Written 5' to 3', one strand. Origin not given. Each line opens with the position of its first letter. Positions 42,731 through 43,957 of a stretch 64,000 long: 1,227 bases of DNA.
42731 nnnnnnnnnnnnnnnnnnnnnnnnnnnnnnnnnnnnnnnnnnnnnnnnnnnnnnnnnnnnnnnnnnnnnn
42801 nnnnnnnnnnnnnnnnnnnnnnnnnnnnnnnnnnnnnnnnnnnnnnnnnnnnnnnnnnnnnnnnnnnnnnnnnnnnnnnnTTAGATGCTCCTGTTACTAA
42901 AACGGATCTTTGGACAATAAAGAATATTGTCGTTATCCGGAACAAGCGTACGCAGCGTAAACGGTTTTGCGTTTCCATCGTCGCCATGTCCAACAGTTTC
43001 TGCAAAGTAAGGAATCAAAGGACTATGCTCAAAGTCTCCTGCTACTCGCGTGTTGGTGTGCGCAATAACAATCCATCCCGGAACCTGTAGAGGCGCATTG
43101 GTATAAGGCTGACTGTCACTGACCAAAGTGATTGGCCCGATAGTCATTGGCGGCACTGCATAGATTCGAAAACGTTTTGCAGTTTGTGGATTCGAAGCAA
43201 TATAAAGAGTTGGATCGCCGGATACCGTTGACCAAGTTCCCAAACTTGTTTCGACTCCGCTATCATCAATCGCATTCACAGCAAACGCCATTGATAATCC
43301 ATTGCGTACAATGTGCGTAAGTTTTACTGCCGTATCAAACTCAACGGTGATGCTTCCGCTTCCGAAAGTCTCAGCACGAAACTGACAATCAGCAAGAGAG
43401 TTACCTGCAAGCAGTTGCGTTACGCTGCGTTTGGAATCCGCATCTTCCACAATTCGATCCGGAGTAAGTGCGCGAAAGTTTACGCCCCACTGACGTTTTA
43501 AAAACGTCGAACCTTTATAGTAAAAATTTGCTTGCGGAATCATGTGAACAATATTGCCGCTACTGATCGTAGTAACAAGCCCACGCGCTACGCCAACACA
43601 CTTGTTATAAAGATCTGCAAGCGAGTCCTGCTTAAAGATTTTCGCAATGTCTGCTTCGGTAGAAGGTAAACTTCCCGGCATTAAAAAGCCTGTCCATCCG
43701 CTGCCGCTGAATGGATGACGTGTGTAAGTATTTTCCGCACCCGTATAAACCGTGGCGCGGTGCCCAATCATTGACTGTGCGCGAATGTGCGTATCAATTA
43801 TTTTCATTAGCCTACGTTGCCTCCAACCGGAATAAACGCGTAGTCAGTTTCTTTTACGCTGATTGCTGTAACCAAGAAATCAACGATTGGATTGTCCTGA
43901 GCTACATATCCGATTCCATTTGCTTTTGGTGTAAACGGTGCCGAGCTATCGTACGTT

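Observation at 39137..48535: Eleven-gene translationally coupled operon dominated by a divergent paralog family with shared N- and C-terminal motifs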

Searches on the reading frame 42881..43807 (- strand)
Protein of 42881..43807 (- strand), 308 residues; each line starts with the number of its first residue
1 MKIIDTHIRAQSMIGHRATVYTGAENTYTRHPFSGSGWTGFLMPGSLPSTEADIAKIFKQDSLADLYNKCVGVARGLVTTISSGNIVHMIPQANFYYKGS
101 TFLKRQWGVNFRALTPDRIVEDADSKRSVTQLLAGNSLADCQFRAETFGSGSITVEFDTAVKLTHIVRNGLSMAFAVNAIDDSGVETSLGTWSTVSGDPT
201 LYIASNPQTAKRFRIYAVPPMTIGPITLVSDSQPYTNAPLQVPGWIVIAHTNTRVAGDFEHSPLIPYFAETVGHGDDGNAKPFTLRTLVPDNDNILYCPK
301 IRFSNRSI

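Call 6: search_protein_families(library=pfam, proteins=[window:42881-43807:-], max_evalue=1)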
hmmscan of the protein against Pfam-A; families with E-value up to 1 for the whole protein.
window:42881-43807:- (308 aa): 0 families

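Call 10: search_protein_families(library=phrogs, proteins=[window:42881-43807:-], max_evalue=0.01)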
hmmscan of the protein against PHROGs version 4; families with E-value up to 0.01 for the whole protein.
window:42881-43807:- (308 aa): 1 family
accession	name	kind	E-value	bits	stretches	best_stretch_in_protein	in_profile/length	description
phrog_32145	-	unknown function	7.8e-62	210.3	1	1-307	1-301/303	-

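Call 11: find_related_loci(query=window:42881-43807:-, collection=viral_contigs, flank=10000)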
Query window:42881-43807:- (308 aa) in viral_contigs; peptide patterns used: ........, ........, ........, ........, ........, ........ (x = any residue, [..] = any of these).
3 stretches matched a pattern; 1 encode a relative of the query (tblastn E <= 1e-3); 1 distinct loci.
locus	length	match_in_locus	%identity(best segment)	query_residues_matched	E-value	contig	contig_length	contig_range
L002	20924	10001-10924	66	1-308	8e-141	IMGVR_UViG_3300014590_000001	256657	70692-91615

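Call 19: search_dna_similar(query=window:42881-43807:-, collection=phages, mode=protein, max_rows=30, rows=spread, max_evalue=0.01)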
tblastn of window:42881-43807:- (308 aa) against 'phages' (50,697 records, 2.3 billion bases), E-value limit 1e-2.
Records with a match: 57; places in all: 59; records where one place covers at least 80% of the query: 57.
Best place of each record, by identity: 60-80% 6; <60% 51.
By first word of the organism name: Erwinia 48; Dickeya 8; Yersinia 1.
By host as written in the record: Erwinia amylovora 43; Dickeya solani MK10 6; Dickeya solani 2; Erwinia amylovora 1/79 2; Erwinia amylovora strain phiEa100 ATCC 29780 2; Yersinia enterocolitica serotype O:9 1; Erwinia amylovora Ea102 1.
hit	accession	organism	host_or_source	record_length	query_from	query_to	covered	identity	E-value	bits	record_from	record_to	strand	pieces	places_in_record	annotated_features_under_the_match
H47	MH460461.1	Dickeya phage vB_DsoM_JA29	Dickeya solani MK10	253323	1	308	100%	64.2%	3e-125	399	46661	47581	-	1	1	hypothetical protein (x2)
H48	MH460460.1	Dickeya phage vB_DsoM_JA13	Dickeya solani MK10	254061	1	308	100%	63.9%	8e-125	398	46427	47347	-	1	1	hypothetical protein (x2)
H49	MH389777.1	Dickeya phage vB_DsoM_JA11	Dickeya solani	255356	1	308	100%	63.9%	8e-125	398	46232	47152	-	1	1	hypothetical protein (x2)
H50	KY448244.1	Erwinia phage vB_EamM_Yoloswag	Erwinia amylovora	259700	1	307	100%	38.7%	1e-55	199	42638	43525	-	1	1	hypothetical protein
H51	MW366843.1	Erwinia phage pEa_SNUABM_5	Erwinia amylovora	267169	1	308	100%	34.5%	6e-48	177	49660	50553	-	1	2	hypothetical protein (x2)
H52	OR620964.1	Yersinia phage fHe-Yen9-02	Yersinia enterocolitica serotype O:9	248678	1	308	100%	34.0%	4e-44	166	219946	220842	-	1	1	hypothetical protein (x2)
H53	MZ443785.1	Erwinia phage pEa_SNUABM_22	Erwinia amylovora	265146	1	307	100%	33.8%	7e-41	157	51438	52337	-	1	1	hypothetical protein (x2)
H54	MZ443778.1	Erwinia phage pEa_SNUABM_30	Erwinia amylovora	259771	1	307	100%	33.8%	3e-39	152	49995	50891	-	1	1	hypothetical protein (x2)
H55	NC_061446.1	Erwinia phage pEa_SNUABM_30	Erwinia amylovora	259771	1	307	100%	33.8%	3e-39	152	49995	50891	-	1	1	hypothetical protein (x2)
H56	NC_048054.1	Dickeya phage vB_DsoM_AD1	Dickeya solani MK10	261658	1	307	100%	33.3%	1e-39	153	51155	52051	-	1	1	hypothetical protein (x2)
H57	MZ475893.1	Erwinia phage pEa_SNUABM_45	Erwinia amylovora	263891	1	307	100%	33.3%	6e-36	142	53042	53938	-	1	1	hypothetical protein (x2)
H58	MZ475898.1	Erwinia phage pEa_SNUABM_25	Erwinia amylovora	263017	1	307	100%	33.3%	6e-36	142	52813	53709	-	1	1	hypothetical protein (x2)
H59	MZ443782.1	Erwinia phage pEa_SNUABM_16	Erwinia amylovora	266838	1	307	100%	33.0%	1e-39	153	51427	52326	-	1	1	hypothetical protein (x2)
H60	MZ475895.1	Erwinia phage pEa_SNUABM_14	Erwinia amylovora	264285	1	307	100%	33.0%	4e-35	140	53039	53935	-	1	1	hypothetical protein (x2)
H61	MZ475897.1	Erwinia phage pEa_SNUABM_21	Erwinia amylovora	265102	1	307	100%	33.0%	4e-35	140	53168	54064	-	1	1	hypothetical protein (x2)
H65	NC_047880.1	Erwinia phage vB_EamM_Y3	Erwinia amylovora 1/79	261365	1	307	100%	32.5%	1e-36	145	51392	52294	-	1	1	hypothetical protein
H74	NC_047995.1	Erwinia phage vB_EamM_Alexandra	Erwinia amylovora strain phiEa100 ATCC ...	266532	1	307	100%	31.7%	1e-40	156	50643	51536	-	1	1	hypothetical protein (x2)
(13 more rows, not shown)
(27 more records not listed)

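Call 20: get_annotated_region(hit=H52, flank=11000)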
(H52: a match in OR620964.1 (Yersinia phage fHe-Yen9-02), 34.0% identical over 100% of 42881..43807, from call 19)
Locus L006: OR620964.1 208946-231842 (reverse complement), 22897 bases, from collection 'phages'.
description: Yersinia phage fHe-Yen9-02, complete genome.
organism: Yersinia phage fHe-Yen9-02 (NCBI taxid 3080770)
taxonomy: Viruses; Duplodnaviria; Heunggongvirae; Uroviricota; Caudoviricetes
host: Yersinia enterocolitica serotype O:9; source: sewage; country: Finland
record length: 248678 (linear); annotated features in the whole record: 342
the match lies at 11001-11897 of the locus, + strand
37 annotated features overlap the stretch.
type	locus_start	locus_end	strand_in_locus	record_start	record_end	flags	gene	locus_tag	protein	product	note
CDS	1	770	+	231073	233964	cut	-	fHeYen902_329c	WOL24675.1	hypothetical protein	-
CDS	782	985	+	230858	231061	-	-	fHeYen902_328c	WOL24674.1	hypothetical protein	-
CDS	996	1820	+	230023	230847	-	-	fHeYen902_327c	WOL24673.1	tail fiber protein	tail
CDS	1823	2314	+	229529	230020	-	-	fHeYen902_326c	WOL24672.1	tail fiber protein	tail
CDS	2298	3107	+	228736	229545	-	-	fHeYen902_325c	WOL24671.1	HNH endonuclease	RNA and nucleotide metabolism|DNA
CDS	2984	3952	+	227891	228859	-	-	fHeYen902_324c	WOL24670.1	hypothetical protein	-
CDS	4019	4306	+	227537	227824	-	-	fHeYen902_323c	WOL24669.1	hypothetical protein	-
CDS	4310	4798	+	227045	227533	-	-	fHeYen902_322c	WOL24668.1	membrane protein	auxiliary metabolic gene and host takeover|moron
CDS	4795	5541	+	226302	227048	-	-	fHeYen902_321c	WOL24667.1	ABC transporter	auxiliary metabolic gene and host takeover|moron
CDS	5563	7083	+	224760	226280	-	-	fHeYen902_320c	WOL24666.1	virion structural protein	head and packaging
CDS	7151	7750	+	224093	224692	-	-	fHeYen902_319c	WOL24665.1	hypothetical protein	-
CDS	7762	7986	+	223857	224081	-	-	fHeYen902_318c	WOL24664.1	hypothetical protein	-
CDS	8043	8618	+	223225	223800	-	-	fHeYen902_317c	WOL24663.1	hypothetical protein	-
CDS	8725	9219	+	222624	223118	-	-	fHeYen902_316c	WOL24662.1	hypothetical protein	-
CDS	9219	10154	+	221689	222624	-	-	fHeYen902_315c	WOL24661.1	hypothetical protein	-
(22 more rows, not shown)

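Call 21: get_annotated_region(hit=H65, flank=11000)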
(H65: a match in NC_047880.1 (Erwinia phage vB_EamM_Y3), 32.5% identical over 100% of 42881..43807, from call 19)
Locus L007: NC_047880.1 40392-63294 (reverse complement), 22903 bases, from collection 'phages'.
description: Erwinia phage vB_EamM_Y3, complete genome.
organism: Erwinia phage vB_EamM_Y3 (NCBI taxid 1983553)
taxonomy: Viruses; Duplodnaviria; Heunggongvirae; Uroviricota; Caudoviricetes; Sasquatchvirus; Sasquatchvirus Y3
host: Erwinia amylovora 1/79; source: Soil of an apple orchard; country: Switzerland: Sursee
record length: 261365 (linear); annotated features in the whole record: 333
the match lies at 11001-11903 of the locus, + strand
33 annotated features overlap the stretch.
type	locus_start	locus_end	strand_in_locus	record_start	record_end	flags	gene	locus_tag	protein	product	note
CDS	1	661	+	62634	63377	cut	-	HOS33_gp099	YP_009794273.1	ABC transporter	-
CDS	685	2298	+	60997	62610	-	-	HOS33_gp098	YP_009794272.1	virion structural protein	-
CDS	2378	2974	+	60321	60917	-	-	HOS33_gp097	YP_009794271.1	hypothetical protein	-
CDS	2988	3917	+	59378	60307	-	-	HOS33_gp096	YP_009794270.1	hypothetical protein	-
CDS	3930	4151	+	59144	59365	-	-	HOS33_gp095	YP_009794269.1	hypothetical protein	-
CDS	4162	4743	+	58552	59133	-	-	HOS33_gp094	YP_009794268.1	hypothetical protein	-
CDS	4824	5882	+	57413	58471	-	-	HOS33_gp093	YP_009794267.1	hypothetical protein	-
CDS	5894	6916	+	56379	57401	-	-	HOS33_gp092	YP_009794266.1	hypothetical protein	-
CDS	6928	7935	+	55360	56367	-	-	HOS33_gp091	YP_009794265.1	hypothetical protein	-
CDS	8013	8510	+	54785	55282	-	-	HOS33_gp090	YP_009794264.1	hypothetical protein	-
CDS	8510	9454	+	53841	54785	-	-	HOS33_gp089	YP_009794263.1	hypothetical protein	-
CDS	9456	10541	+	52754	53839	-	-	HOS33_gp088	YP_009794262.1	hypothetical protein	-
CDS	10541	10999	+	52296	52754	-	-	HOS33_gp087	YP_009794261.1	hypothetical protein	-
CDS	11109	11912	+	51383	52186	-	-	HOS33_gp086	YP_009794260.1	hypothetical protein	-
CDS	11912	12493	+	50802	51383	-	-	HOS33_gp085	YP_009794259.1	hypothetical protein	-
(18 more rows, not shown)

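Call 22: get_annotated_region(hit=H74, flank=11000)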
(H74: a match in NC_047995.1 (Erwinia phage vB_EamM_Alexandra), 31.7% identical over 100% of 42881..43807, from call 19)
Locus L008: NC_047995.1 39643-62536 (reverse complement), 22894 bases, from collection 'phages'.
description: Erwinia phage vB_EamM_Alexandra, complete genome.
organism: Erwinia phage vB_EamM_Alexandra (NCBI taxid 2201424)
taxonomy: Viruses; Duplodnaviria; Heunggongvirae; Uroviricota; Caudoviricetes; Alexandravirus; Alexandravirus alexandra
host: Erwinia amylovora strain phiEa100 ATCC 29780; source: -; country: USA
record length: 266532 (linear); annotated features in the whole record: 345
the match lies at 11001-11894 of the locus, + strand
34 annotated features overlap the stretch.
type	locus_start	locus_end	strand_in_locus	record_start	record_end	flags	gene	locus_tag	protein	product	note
CDS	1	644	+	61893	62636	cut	-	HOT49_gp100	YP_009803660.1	ABC transporter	-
CDS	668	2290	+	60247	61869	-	-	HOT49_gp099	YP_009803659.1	virion structural protein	-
CDS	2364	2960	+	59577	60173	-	-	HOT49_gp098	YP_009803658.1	hypothetical protein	-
CDS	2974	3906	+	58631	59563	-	-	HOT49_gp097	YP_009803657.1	hypothetical protein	-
CDS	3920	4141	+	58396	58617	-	-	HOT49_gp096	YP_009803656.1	hypothetical protein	-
CDS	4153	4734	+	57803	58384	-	-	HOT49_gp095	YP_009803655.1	hypothetical protein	-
CDS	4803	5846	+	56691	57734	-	-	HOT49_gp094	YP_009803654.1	hypothetical protein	-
CDS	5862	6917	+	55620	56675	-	-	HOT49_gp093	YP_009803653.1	hypothetical protein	-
CDS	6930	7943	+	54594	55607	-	-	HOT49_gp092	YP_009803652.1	hypothetical protein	-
CDS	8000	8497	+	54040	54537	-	-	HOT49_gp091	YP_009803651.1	hypothetical protein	-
CDS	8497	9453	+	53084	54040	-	-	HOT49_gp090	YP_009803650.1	hypothetical protein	-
CDS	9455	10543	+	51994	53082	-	-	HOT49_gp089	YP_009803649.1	hypothetical protein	-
CDS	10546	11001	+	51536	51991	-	-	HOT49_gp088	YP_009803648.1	hypothetical protein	-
CDS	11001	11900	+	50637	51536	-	-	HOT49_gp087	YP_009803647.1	hypothetical protein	-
CDS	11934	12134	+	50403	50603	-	-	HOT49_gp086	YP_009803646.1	hypothetical protein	-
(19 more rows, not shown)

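Call 23: get_annotated_region(hit=H51, flank=11000)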
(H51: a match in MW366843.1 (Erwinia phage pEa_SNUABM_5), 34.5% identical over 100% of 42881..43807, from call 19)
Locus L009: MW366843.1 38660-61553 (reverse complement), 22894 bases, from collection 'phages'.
description: Erwinia phage pEa_SNUABM_5, complete genome.
organism: Erwinia phage pEa_SNUABM_5 (NCBI taxid 2797313)
taxonomy: Viruses; Duplodnaviria; Heunggongvirae; Uroviricota; Caudoviricetes; Rivsvirus; Rivsvirus SNUABM5
host: Erwinia amylovora; source: stream water; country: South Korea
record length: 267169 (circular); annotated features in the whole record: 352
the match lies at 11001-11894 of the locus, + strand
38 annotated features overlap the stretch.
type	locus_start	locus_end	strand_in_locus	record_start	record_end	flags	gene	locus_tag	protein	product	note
CDS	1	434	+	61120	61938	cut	-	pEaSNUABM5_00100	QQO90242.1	putative tail fiber protein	-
CDS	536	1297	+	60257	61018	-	-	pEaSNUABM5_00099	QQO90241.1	hypothetical protein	-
CDS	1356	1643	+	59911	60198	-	-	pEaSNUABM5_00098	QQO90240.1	hypothetical protein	-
CDS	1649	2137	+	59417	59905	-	-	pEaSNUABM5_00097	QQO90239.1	hypothetical protein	-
CDS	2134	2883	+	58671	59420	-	-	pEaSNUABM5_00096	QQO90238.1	hypothetical protein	-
CDS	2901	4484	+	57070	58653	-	-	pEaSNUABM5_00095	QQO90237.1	putative tail protein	-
CDS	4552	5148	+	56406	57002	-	-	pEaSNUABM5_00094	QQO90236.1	hypothetical protein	-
CDS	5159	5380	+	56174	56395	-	-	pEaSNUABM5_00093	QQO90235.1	hypothetical protein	-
CDS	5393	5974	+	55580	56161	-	-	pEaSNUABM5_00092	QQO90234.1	hypothetical protein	-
CDS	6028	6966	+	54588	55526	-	-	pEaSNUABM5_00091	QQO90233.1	hypothetical protein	-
CDS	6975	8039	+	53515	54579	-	-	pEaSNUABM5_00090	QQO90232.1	putative membrane protein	-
CDS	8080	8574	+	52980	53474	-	-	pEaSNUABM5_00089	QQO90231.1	hypothetical protein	-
CDS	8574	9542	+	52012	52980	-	-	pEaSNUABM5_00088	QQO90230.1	hypothetical protein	-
CDS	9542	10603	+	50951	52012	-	-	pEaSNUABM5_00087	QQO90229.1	hypothetical protein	-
CDS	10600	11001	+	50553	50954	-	-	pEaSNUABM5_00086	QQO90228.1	hypothetical protein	-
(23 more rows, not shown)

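Call 51: find_homologous_proteins(query=A3, max_evalue=0.001)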
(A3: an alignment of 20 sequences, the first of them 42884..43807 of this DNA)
Query A3 (20 sequences) (308 aa, profile of the alignment): 21 proteins with E <= 0.001 among 8000 candidates.
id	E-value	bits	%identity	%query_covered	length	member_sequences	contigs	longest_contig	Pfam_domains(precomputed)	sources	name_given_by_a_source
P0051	7.5e-107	375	64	100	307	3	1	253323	-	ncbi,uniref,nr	ncbi:hypothetical protein HOU08_gp080 [Dickeya phage vB_DsoM_JA29]|uniref:Uncharacterized protein n=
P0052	8.6e-107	375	100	100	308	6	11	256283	-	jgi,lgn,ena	-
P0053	1.1e-105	371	66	100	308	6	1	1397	-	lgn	-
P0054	9.4e-104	365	68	100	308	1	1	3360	-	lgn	-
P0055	7.6e-101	356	37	100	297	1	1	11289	-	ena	-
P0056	2.3e-98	347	65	100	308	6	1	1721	-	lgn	-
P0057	5.0e-97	343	36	100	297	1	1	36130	-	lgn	-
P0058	1.7e-90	322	53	5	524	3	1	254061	-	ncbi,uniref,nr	ncbi:hypothetical protein JA13_081 [Dickeya phage vB_DsoM_JA13]|uniref:Uncharacterized protein n=1 T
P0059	1.2e-89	319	53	100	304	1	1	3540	-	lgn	-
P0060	1.3e-89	319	-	-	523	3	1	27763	-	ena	-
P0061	1.1e-87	312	52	100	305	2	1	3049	-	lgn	-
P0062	1.6e-86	309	57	100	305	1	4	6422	-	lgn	-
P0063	4.2e-86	307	51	100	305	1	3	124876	-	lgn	-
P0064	4.6e-85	304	52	100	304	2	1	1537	-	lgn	-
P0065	5.9e-85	303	-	-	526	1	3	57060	-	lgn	-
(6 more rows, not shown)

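Call 60: predict_structure(alignment_id=A4)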
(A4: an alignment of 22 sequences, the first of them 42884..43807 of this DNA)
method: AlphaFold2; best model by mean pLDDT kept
length: 308 residues; sequences in the alignment: 22
mean_pLDDT: 67.6   pTM: 0.72
mean pLDDT of the five models: 67.6, 63.9, 55.7, 45.0, 43.0
residues with pLDDT >= 90: 17; 70-90: 130; 50-70: 101; < 50: 60
segments of 3 or more residues with pLDDT < 50: 1-8, 17-24, 26-32, 106-109, 256-260, 284-308
pLDDT, mean of each block of 10 residues (from residue 1): 47 52 47 63 85 83 87 75 63 67 52 75 71 62 61 83 81 79 91 82 89 81 74 58 77 54 74 56 47 41 32
secondary structure, 60 per line:
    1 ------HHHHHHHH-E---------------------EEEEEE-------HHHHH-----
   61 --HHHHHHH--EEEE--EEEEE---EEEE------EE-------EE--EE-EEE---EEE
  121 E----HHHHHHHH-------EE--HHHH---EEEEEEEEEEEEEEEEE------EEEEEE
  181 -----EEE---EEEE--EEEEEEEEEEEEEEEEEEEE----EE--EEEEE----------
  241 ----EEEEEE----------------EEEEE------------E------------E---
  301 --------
elements in order: H7-14 E38-43 H51-55 H63-69 E72-75 E78-82 E86-89 E112-114 E118-121 H126-133 H145-148 E152-168 E175-180 E186-188 E192-195 E198-217 E226-230 E245-250 E267-271

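Call 63: fold_search(model_id=the predicted structure, library=pdb)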
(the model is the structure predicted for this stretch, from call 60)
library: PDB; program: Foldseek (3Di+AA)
matches with E <= 10: 1135; with E <= 0.001: 2
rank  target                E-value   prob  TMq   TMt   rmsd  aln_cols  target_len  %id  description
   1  4pt6_A                4.6e-04  1.00  0.20  0.35   8.4       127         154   12  The discobody: an engineered discoidin domain from factor VIII that binds v 3 integrin with antibody-like affinities (released 2015-04-08)
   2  6q63_A                5.1e-04  0.99  0.22  0.10  13.1       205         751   12  BT0459 (released 2019-05-08)
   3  1iqd_C                1.0e-03  1.00  0.21  0.36   8.1       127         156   12  Human Factor VIII C2 Domain complexed to human monoclonal BO2C11 Fab. (released 2001-08-15)
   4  9d5d                  1.3e-03  1.00  0.17  0.31   8.1       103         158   14  Crystal Structure of Blood Coagulation Factor VIII C2 Domain Mutant L2251A/L2252A (released 2024-09-04)
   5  3hnb                  1.3e-03  1.00  0.18  0.33   6.8       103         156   14  Factor VIII Trp2313-His2315 segment is involved in membrane binding as shown by crystal structure of complex between fac (released 2010-01-19)
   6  2v72                  1.4e-03  1.00  0.24  0.46   5.7       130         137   17  The structure of the family 32 CBM from C. perfringens NanJ in complex with galactose (released 2007-08-21)
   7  4ki5_M                1.6e-03  1.00  0.17  0.31   7.8       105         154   11  Cystal structure of human factor VIII C2 domain in a ternary complex with murine inhbitory antibodies 3E6 and G99 (released 2014-01-15)
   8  1d7p                  1.9e-03  1.00  0.20  0.36   5.7       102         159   15  Crystal structure of the c2 domain of human factor viii at 1.5 a resolution at 1.5 A (released 1999-12-01)
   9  4a42_B                1.9e-03  1.00  0.19  0.42   5.1        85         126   14  CpGH89CBM32-6 produced by Clostridium perfringens (released 2012-04-04)
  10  3mo4_B                2.5e-03  1.00  0.25  0.18   4.9       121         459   14  The crystal structure of an alpha-(1-3,4)-fucosidase from Bifidobacterium longum subsp. infantis ATCC 15697 (released 2010-05-12)
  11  2wuh_A                2.6e-03  1.00  0.19  0.34   5.4       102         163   16  Crystal structure of the DDR2 discoidin domain bound to a triple- helical collagen peptide (released 2009-12-29)
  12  4lqr                  2.6e-03  1.00  0.22  0.39   7.0       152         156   16  Structure of CBM32-3 from a family 31 glycoside hydrolase from Clostridium perfringens (released 2014-07-23)
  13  7ufg_A                2.8e-03  0.87  0.23  0.08  16.3       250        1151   13  Cryo-EM structure of PAPP-A in complex with IGFBP5 (released 2022-09-28)
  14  8d8o_A                2.8e-03  0.84  0.22  0.18  15.7       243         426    9  Cryo-EM structure of substrate unbound PAPP-A (released 2022-09-28)
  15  4mo3                  2.9e-03  0.99  0.20  0.35   8.1       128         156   13  Crystal Structure of Porcine C2 Domain of Blood Coagulation Factor VIII (released 2013-11-06)
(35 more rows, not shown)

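Call 88: search_protein_families(library=pfam, alignment_id=A3, max_evalue=0.01)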
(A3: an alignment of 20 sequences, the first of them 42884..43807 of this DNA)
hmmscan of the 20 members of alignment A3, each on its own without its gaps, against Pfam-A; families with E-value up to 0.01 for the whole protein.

A. member 1, window:42884-43807:- (308 aa): 0 families

B. families by the number of members that match (of 20 scanned): 0 families

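Call 100: find_encoding_contigs(protein=window:42881-43807:-, flank=8000, max_places=4)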
Protein window:42881-43807:- (308 aa): 22 contigs read that carry it; 4 places shown.
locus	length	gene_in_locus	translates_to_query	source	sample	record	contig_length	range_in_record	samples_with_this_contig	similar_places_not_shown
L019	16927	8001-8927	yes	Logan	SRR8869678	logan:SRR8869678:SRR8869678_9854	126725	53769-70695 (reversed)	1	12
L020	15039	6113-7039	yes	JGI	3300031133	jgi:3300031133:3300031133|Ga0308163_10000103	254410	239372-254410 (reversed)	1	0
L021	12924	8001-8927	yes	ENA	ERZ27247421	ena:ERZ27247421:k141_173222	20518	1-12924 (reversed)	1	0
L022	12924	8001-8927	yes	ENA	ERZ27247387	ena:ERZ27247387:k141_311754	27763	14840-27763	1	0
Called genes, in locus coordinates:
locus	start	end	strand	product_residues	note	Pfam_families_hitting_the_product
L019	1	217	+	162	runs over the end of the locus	-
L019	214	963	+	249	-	-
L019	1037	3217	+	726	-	-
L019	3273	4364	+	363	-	-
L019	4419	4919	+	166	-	-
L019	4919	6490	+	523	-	-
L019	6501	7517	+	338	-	-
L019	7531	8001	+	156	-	-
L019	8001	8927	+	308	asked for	-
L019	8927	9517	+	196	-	-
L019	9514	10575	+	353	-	-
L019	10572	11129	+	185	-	-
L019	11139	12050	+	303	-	-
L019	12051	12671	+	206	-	-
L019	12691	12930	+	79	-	-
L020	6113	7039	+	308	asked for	-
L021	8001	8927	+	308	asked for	-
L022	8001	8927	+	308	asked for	-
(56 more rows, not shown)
